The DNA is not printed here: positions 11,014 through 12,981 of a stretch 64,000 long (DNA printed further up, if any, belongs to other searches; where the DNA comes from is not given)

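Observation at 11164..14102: HGD-family pair with the ATP-dependent activase fused to one subunit, convergent with the Etf operon and lacking CoA-transferase or 2-hydroxyacid dehydrogenase partners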

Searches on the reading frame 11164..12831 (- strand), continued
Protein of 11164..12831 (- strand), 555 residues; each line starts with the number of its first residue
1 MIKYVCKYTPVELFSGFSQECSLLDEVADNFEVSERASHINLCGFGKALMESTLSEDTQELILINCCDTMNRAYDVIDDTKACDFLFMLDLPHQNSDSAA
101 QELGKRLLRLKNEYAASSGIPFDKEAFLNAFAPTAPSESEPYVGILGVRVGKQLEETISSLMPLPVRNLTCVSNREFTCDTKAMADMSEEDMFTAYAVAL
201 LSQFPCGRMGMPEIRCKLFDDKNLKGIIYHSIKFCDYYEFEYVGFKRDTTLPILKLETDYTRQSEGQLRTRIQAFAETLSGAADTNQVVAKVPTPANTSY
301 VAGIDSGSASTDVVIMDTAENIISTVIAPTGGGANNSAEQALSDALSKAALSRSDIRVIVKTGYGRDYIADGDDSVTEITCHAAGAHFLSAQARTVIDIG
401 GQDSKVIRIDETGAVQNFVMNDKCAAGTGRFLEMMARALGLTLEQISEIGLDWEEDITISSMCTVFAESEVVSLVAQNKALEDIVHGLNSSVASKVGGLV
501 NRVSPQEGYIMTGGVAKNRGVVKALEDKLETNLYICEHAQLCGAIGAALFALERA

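Call 60: search_protein_families(library=pfam, alignment_id=A4, max_evalue=0.00001)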
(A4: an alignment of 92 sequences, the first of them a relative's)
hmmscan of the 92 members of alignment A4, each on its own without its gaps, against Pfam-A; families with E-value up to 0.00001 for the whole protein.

A. member 1, L001:6313-7764:- (483 aa): 2 families
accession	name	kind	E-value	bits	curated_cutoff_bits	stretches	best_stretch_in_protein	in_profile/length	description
PF00370.27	FGGY_N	-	3.2e-42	145.3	28.8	1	2-247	1-244/245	FGGY family of carbohydrate kinases, N-terminal domain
PF02782.22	FGGY_C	-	1.1e-16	61.6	27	1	259-434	3-196/198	FGGY family of carbohydrate kinases, C-terminal domain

B. families by the number of members that match (of 92 scanned): 102 families (the first 25 are shown)
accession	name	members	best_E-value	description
PF01545.26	Cation_efflux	2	1.4e-47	Cation efflux family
PF00664.28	ABC_membrane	2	2.7e-40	ABC transporter transmembrane region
PF00990.26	GGDEF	2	8.3e-36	Diguanylate cyclase, GGDEF domain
PF00005.33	ABC_tran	2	3.6e-30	ABC transporter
PF00126.33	HTH_1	2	1.2e-19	Bacterial regulatory helix-turn-helix protein, lysR family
PF01047.28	MarR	2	2.8e-13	MarR family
PF07883.17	Cupin_2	2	3.1e-13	Cupin domain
PF02463.25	SMC_N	2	4e-13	RecF/RecN/SMC N terminal domain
PF16916.11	ZT_dimer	2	7.1e-12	Dimerisation domain of Zinc Transporter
PF13649.12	Methyltransf_25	2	2.8e-09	Methyltransferase domain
PF04227.17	Indigoidine_A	1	5.9e-133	Indigoidine synthase A like protein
PF00478.31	IMPDH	1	1.4e-107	IMP dehydrogenase / GMP reductase domain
PF01874.21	CitG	1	3.7e-79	ATP:dephospho-CoA triphosphoribosyl transferase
PF00491.26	Arginase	1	1.1e-69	Arginase family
PF08218.17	Citrate_ly_lig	1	1.5e-67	Citrate lyase ligase C-terminal domain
PF01869.26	BcrAD_BadFG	1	2.2e-57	BadF/BadG/BcrA/BcrD ATPase family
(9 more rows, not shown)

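Call 61: fold_search(model_id=the predicted structure, library=pdb)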
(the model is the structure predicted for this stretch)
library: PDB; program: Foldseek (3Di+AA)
matches with E <= 10: 1482; with E <= 0.001: 680
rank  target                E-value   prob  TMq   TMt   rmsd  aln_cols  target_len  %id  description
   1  9gai_D                7.1e-27  1.00  0.44  0.90   2.5       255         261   44  3-methylbenzoyl-CoA reductase from Thauera chlorobenzoica (MbdONPQ) (released 2026-02-18)
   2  9gba_D                1.1e-26  1.00  0.44  0.91   2.6       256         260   44  3-methylbenzoyl-CoA reductase from Thauera chlorobenzoica (MbdONPQ) + AMPPNP (released 2026-02-18)
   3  4eht_B                1.5e-25  1.00  0.42  0.86   2.9       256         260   42  Activator of the 2-Hydroxyisocaproyl-CoA dehydratase from Clostridium difficile with bound ADP (released 2012-08-08)
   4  4ehu_B                3.3e-25  1.00  0.42  0.87   3.0       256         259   42  Activator of the 2-Hydroxyisocaproyl-CoA Dehydratase from Clostridium difficile with bound ADPNP (released 2012-08-08)
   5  4eht_A                1.1e-24  1.00  0.43  0.85   2.8       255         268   42  Activator of the 2-Hydroxyisocaproyl-CoA dehydratase from Clostridium difficile with bound ADP (released 2012-08-08)
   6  1hux_A                1.2e-23  1.00  0.43  0.89   2.7       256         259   42  CRYSTAL STRUCTURE OF THE ACIDAMINOCOCCUS FERMENTANS (R)-2-HYDROXYGLUTARYL-COA DEHYDRATASE COMPONENT A (released 2001-03-21)
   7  9gai_C                2.0e-22  1.00  0.43  0.86   3.0       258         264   34  3-methylbenzoyl-CoA reductase from Thauera chlorobenzoica (MbdONPQ) (released 2026-02-18)
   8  9gai_O                9.0e-22  1.00  0.43  0.86   3.0       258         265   34  3-methylbenzoyl-CoA reductase from Thauera chlorobenzoica (MbdONPQ) (released 2026-02-18)
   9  7yyl_E                1.1e-17  1.00  0.40  0.88   2.8       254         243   36  nucleotide-free DCCP:DCCP-R complex (released 2022-12-28)
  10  7yyl_F                4.7e-17  1.00  0.38  0.82   3.9       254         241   34  nucleotide-free DCCP:DCCP-R complex (released 2022-12-28)
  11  7yzm_A                7.8e-12  1.00  0.39  0.50   6.1       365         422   18  MgADPNP-bound DCCP:DCCP-R complex (released 2022-12-28)
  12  6eno                  1.7e-11  1.00  0.39  0.49   6.2       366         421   18  Double cubane cluster oxidoreductase (released 2018-03-14)
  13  7yyl_A                2.8e-11  1.00  0.39  0.50   5.9       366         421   17  nucleotide-free DCCP:DCCP-R complex (released 2022-12-28)
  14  7yyl_B                1.4e-10  1.00  0.38  0.49   8.4       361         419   18  nucleotide-free DCCP:DCCP-R complex (released 2022-12-28)
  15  7yyl_D                1.9e-10  1.00  0.39  0.49   6.1       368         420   18  nucleotide-free DCCP:DCCP-R complex (released 2022-12-28)
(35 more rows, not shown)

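Call 83: find_encoding_contigs(protein=P0044, flank=7000, max_places=2)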
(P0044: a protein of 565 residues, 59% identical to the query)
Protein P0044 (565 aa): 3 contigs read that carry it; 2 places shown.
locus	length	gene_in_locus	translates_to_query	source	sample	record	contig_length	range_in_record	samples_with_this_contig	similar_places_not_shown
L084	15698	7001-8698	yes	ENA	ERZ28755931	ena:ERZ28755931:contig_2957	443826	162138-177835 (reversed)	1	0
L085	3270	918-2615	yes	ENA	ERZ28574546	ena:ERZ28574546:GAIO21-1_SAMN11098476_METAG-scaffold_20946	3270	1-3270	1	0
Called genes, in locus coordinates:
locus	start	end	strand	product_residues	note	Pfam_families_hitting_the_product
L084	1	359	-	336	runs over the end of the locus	PF00226:DnaJ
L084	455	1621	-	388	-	PF01208:URO-D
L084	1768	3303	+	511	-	PF13556:HTH_30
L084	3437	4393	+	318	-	PF04055:Radical_SAM, PF06968:BATS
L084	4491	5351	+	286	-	PF02579:Nitro_FeMo-Co, PF00254:FKBP_C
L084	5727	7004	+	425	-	PF06050:HGD-D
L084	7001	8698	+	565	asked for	PF06050:HGD-D, PF01869:BcrAD_BadFG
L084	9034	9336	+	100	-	PF08797:HIRAN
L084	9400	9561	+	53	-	-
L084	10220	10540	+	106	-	PF04993:TfoX_N (weak)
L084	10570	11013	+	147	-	PF00583:Acetyltransf_1, PF13673:Acetyltransf_10, PF13508:Acetyltransf_7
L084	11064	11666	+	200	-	-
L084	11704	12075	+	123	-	-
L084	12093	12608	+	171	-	-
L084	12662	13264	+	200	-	PF03575:Peptidase_S51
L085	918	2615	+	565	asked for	PF06050:HGD-D, PF01869:BcrAD_BadFG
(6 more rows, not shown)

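Call 84: find_encoding_contigs(protein=P0035, flank=7000, max_places=1)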
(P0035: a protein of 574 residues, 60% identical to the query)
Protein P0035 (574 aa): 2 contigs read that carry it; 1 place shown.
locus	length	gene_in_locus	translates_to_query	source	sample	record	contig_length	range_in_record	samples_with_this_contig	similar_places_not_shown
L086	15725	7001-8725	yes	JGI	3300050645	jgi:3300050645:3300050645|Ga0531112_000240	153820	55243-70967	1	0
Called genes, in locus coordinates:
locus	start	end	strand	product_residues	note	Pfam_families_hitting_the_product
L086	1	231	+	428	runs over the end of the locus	PF00890:FAD_binding_2 (weak), PF01134:GIDA (weak), PF01266:DAO, PF01494:FAD_binding_3, PF03486:HI0933_like, PF12831:FAD_oxidored, PF01266:DAO, PF26311:ETF-QO_FixC_C, +4 more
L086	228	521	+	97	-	-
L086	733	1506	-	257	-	PF00376:MerR, PF13411:MerR_1, PF09278:MerR-DNA-bind (weak), PF07739:TipAS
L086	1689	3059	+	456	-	PF00682:HMGL-like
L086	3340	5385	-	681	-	PF04122:CW_binding_2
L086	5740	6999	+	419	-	PF06050:HGD-D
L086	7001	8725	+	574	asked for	PF06050:HGD-D, PF01869:BcrAD_BadFG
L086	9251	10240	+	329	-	PF13489:Methyltransf_23 (weak), PF01209:Ubie_methyltran (weak), PF13847:Methyltransf_31, PF08241:Methyltransf_11, PF08242:Methyltransf_12 (weak), PF13649:Methyltransf_25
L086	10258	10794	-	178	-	PF03266:NTPase_1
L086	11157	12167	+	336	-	PF01032:FecCD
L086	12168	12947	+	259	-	PF02463:SMC_N (weak), PF00005:ABC_tran, PF13304:AAA_21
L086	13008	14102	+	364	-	PF01497:Peripla_BP_2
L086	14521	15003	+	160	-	-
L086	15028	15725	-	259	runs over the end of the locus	PF01790:LGT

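Call 85: find_encoding_contigs(protein=P0034, flank=7000, max_places=1)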
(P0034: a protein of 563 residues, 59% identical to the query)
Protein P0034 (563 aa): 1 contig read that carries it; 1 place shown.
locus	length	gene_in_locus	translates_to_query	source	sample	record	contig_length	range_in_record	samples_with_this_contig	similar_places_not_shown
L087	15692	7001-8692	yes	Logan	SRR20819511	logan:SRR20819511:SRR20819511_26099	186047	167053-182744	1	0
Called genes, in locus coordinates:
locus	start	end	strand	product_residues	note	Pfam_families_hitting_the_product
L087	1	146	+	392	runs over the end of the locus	PF00155:Aminotran_1_2, PF12897:Asp_aminotransf (weak)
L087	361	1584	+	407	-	PF13527:Acetyltransf_9, PF00583:Acetyltransf_1 (weak), PF17668:Acetyltransf_17, PF13530:SCP2_2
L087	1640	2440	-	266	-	PF00528:BPD_transp_1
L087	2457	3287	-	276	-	PF00528:BPD_transp_1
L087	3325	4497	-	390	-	PF00005:ABC_tran, PF13304:AAA_21 (faint), PF08402:TOBE_2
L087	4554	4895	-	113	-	PF00543:P-II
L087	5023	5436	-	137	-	-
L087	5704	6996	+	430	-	PF06050:HGD-D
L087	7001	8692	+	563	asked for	PF06050:HGD-D, PF01869:BcrAD_BadFG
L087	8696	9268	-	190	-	PF02659:Mntp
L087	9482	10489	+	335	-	PF01966:HD, PF13286:HD_assoc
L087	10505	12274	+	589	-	PF01807:Zn_ribbon_DnaG, PF08275:DNAG_N, PF01751:Toprim, PF13155:Toprim_2, PF13662:Toprim_4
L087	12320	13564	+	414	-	PF03979:Sigma70_r1_1 (weak), PF00140:Sigma70_r1_2, PF04542:Sigma70_r2, PF04539:Sigma70_r3, PF04545:Sigma70_r4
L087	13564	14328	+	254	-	PF12847:Methyltransf_18, PF04816:TrmK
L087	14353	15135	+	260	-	PF01784:DUF34_NIF3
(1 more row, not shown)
